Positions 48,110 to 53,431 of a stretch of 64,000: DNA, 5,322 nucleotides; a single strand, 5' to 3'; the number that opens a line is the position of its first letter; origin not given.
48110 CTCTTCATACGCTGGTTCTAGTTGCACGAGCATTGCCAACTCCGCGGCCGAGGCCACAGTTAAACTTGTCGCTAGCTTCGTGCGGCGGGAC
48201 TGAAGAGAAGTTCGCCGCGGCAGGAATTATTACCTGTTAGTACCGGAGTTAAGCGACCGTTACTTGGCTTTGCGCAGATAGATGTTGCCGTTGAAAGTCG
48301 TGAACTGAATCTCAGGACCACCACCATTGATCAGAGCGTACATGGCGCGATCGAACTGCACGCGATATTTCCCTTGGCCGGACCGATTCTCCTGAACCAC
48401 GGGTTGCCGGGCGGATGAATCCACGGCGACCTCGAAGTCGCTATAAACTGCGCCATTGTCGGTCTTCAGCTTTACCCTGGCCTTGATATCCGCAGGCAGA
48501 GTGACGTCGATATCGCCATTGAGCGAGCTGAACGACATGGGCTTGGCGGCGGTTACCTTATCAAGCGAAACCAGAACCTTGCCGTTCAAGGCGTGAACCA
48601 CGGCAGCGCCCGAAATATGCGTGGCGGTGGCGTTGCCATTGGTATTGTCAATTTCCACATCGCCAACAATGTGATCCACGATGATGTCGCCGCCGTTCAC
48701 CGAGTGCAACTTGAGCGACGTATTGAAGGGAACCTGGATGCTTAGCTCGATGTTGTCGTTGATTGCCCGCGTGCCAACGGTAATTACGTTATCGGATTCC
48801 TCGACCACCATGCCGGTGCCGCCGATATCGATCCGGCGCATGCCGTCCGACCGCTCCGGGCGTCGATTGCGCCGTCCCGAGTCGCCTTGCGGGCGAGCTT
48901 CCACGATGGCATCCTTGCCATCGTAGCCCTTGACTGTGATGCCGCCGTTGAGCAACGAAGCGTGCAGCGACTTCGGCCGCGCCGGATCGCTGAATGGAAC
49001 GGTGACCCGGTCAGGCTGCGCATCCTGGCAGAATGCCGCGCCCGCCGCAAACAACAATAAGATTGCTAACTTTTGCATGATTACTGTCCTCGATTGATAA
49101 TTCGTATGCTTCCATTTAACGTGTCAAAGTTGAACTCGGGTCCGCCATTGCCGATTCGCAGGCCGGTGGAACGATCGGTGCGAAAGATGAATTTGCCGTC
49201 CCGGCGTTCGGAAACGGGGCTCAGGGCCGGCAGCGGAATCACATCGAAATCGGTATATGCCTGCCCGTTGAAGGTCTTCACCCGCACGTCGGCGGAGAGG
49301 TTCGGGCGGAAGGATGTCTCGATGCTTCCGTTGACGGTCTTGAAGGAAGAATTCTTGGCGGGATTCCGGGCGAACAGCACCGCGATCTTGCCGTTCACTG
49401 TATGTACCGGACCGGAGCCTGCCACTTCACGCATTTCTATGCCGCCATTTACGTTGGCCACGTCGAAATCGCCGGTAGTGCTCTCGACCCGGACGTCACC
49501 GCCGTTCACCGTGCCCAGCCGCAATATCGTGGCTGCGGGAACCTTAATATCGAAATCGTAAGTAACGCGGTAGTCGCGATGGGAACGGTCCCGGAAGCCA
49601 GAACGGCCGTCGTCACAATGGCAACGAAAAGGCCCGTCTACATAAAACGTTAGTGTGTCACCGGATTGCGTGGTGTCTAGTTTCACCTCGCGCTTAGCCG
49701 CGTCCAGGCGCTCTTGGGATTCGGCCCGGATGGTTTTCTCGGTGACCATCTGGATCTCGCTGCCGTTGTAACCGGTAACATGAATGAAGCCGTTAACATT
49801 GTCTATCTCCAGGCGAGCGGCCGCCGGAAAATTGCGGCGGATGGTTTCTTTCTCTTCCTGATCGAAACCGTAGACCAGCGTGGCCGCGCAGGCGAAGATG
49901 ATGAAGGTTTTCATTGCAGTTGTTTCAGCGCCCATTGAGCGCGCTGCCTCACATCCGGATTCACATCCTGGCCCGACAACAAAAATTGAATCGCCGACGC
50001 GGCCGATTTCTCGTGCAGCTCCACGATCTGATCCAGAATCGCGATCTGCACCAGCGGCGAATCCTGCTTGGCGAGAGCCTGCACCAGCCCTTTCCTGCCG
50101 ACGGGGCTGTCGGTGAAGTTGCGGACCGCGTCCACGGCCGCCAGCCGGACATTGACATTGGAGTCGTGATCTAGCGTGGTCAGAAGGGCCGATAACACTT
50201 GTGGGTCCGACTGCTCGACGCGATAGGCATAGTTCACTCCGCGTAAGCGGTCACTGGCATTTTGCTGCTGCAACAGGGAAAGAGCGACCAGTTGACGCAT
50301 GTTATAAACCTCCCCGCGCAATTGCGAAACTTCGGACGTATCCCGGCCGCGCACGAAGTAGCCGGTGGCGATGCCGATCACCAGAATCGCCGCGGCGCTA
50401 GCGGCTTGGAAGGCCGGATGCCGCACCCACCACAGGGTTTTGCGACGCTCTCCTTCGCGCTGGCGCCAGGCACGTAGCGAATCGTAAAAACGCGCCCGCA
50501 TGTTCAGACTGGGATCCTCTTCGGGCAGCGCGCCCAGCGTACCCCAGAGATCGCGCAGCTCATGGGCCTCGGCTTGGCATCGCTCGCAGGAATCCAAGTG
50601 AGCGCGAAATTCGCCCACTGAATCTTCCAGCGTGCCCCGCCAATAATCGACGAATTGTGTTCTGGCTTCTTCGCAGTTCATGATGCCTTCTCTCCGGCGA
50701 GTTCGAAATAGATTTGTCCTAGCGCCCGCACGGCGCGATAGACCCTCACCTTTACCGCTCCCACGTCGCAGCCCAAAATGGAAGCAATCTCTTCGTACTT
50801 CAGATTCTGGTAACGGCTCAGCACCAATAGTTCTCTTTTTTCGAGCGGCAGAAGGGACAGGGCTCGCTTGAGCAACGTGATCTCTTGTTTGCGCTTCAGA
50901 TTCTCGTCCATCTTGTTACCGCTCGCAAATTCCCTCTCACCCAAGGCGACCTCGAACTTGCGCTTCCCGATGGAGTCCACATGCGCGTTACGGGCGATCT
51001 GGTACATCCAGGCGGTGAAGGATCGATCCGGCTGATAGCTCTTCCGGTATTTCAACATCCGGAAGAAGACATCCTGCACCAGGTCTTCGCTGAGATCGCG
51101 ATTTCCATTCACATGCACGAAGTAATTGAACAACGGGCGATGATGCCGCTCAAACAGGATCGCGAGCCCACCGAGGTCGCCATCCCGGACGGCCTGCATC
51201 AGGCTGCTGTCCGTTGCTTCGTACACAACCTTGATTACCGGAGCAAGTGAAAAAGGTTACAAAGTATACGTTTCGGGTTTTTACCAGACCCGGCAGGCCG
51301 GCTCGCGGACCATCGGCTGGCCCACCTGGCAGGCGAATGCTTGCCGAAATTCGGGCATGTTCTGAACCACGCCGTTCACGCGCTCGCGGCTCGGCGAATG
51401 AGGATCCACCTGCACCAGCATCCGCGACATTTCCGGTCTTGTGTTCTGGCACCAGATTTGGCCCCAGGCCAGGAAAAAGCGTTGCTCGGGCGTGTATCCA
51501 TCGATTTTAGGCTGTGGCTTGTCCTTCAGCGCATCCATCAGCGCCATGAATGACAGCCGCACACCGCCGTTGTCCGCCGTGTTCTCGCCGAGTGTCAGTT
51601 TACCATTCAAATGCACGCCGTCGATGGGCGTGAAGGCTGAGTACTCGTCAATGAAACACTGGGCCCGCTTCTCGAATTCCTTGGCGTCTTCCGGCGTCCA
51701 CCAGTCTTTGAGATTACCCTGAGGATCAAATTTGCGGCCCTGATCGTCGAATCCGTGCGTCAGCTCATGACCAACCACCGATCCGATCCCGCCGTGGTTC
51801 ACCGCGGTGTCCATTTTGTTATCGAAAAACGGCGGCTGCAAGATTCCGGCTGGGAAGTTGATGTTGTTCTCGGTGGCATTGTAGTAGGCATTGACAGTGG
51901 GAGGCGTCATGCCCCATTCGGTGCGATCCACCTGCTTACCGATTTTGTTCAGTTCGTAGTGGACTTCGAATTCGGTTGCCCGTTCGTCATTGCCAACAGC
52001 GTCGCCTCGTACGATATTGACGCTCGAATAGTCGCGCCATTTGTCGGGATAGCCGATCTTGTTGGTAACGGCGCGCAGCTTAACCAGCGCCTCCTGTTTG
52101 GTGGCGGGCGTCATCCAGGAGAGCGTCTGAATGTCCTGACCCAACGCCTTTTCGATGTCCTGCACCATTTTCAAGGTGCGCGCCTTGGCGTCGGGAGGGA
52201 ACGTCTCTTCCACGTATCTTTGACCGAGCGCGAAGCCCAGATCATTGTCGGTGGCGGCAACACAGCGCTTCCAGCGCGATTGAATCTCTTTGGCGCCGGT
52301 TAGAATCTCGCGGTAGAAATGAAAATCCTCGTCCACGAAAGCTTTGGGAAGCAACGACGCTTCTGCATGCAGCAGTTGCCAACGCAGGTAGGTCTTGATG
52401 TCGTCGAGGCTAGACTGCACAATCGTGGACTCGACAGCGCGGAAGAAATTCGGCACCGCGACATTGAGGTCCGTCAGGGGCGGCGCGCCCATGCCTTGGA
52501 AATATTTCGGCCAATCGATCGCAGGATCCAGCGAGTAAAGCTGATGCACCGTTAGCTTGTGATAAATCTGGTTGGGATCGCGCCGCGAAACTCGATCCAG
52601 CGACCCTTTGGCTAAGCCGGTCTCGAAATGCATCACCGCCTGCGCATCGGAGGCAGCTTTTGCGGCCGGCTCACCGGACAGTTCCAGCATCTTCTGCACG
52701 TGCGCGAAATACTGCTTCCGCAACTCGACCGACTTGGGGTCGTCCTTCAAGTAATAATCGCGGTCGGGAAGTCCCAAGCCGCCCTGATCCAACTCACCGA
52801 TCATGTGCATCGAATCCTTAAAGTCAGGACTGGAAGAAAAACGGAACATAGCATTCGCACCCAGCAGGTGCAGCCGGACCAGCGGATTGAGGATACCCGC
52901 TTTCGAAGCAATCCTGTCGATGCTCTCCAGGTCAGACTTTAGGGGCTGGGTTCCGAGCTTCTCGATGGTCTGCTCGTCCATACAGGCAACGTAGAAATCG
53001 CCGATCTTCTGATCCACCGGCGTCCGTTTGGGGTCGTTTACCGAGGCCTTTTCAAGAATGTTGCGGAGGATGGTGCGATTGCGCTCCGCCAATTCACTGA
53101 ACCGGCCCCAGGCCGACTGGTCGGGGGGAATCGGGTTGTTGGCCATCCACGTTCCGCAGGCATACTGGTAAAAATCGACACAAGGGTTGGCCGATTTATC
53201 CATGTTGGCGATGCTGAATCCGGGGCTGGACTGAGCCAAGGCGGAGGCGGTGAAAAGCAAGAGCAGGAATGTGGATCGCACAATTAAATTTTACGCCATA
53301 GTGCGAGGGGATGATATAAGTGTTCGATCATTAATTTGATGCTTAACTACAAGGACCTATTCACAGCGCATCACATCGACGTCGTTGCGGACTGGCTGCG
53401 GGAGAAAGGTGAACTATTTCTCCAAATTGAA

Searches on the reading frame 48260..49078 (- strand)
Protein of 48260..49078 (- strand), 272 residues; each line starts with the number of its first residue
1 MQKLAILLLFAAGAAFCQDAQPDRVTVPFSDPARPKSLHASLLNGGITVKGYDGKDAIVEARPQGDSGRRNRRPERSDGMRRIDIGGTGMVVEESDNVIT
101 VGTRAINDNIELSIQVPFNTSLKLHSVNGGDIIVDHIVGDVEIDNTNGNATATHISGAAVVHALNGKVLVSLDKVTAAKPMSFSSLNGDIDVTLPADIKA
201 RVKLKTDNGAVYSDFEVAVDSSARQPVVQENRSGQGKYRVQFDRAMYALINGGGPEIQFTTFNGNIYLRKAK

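Call 19: search_protein_families(library=pfam, proteins=[window:48260-49078:-], max_evalue=0.001)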
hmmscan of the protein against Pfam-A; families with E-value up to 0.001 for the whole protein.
window:48260-49078:- (272 aa): 1 family
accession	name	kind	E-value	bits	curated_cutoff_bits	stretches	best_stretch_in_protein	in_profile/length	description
PF13349.12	DUF4097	-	1.3e-06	28.5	22.9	1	130-241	127-238/247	Toastrack DUF4097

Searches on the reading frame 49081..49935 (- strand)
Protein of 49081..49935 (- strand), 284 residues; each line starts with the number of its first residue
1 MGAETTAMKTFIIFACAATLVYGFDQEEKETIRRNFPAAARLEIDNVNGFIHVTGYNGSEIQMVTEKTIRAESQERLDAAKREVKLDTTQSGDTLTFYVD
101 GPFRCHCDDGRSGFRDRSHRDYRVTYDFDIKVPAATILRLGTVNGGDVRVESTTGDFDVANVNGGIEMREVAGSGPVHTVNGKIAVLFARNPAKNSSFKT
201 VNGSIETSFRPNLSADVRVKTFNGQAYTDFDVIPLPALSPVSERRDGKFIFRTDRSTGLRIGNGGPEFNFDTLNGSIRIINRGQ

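Call 19: search_protein_families(library=pfam, proteins=[window:49081-49935:-], max_evalue=0.001)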
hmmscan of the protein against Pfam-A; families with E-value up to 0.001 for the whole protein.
window:49081-49935:- (284 aa): 1 family
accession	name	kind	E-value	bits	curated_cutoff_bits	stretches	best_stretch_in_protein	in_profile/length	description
PF13349.12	DUF4097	-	0.00057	19.8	22.9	0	145-225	126-207/247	Toastrack DUF4097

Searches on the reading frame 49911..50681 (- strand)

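Call 19: search_protein_families(library=pfam, proteins=[window:49911-50681:-], max_evalue=0.001)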
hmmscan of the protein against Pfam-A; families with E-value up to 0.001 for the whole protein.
window:49911-50681:- (256 aa): 3 families
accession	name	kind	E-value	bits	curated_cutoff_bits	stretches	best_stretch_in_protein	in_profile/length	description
PF13646.12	HEAT_2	-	4.6e-08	33.7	27.7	1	198-255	3-58/88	HEAT repeats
PF02985.28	HEAT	-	6.6e-08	32.5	23.5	0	162-190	1-28/31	HEAT repeat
PF13490.11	zf-HC2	-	0.00044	20.7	22.2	0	3-36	1-35/35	Putative zinc-finger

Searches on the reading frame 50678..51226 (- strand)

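Call 19: search_protein_families(library=pfam, proteins=[window:50678-51226:-], max_evalue=0.001)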
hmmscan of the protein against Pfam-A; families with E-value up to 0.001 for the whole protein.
window:50678-51226:- (182 aa): 3 families
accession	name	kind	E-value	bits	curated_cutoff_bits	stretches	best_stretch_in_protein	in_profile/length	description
PF04542.20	Sigma70_r2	-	3e-15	56.2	24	1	24-90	1-69/71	Sigma-70 region 2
PF08281.18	Sigma70_r4_2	-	8e-15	54.7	25.7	1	118-169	3-54/54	Sigma-70, region 4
PF04545.22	Sigma70_r4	-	3e-06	27.1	24.1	1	122-169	1-48/50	Sigma-70, region 4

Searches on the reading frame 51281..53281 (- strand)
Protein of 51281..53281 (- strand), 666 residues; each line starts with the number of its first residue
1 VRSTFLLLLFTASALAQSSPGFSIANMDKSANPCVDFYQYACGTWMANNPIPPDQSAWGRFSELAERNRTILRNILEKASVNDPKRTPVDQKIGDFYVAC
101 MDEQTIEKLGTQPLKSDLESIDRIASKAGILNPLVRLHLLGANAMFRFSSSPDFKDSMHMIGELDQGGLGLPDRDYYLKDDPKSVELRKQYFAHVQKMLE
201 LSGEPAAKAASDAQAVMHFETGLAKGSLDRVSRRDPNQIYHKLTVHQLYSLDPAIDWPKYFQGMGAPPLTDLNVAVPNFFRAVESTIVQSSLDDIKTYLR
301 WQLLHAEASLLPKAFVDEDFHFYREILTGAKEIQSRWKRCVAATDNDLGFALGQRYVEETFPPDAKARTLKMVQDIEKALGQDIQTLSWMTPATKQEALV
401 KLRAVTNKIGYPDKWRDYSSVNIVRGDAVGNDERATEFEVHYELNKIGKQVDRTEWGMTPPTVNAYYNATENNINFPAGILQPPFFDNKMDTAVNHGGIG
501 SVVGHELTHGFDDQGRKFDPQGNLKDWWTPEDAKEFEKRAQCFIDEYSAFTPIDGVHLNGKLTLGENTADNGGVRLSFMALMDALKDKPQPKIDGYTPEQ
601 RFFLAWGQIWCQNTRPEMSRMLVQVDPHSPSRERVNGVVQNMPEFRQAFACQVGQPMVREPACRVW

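Call 19: search_protein_families(library=pfam, proteins=[window:51281-53281:-], max_evalue=0.001)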
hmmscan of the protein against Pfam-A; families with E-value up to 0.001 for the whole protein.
window:51281-53281:- (666 aa): 2 families
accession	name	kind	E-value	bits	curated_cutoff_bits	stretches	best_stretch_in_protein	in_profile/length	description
PF05649.18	Peptidase_M13_N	-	1e-126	423.8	32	1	33-412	1-381/381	Peptidase family M13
PF01431.27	Peptidase_M13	-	6.5e-77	258.2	24.5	1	464-665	1-205/205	Peptidase family M13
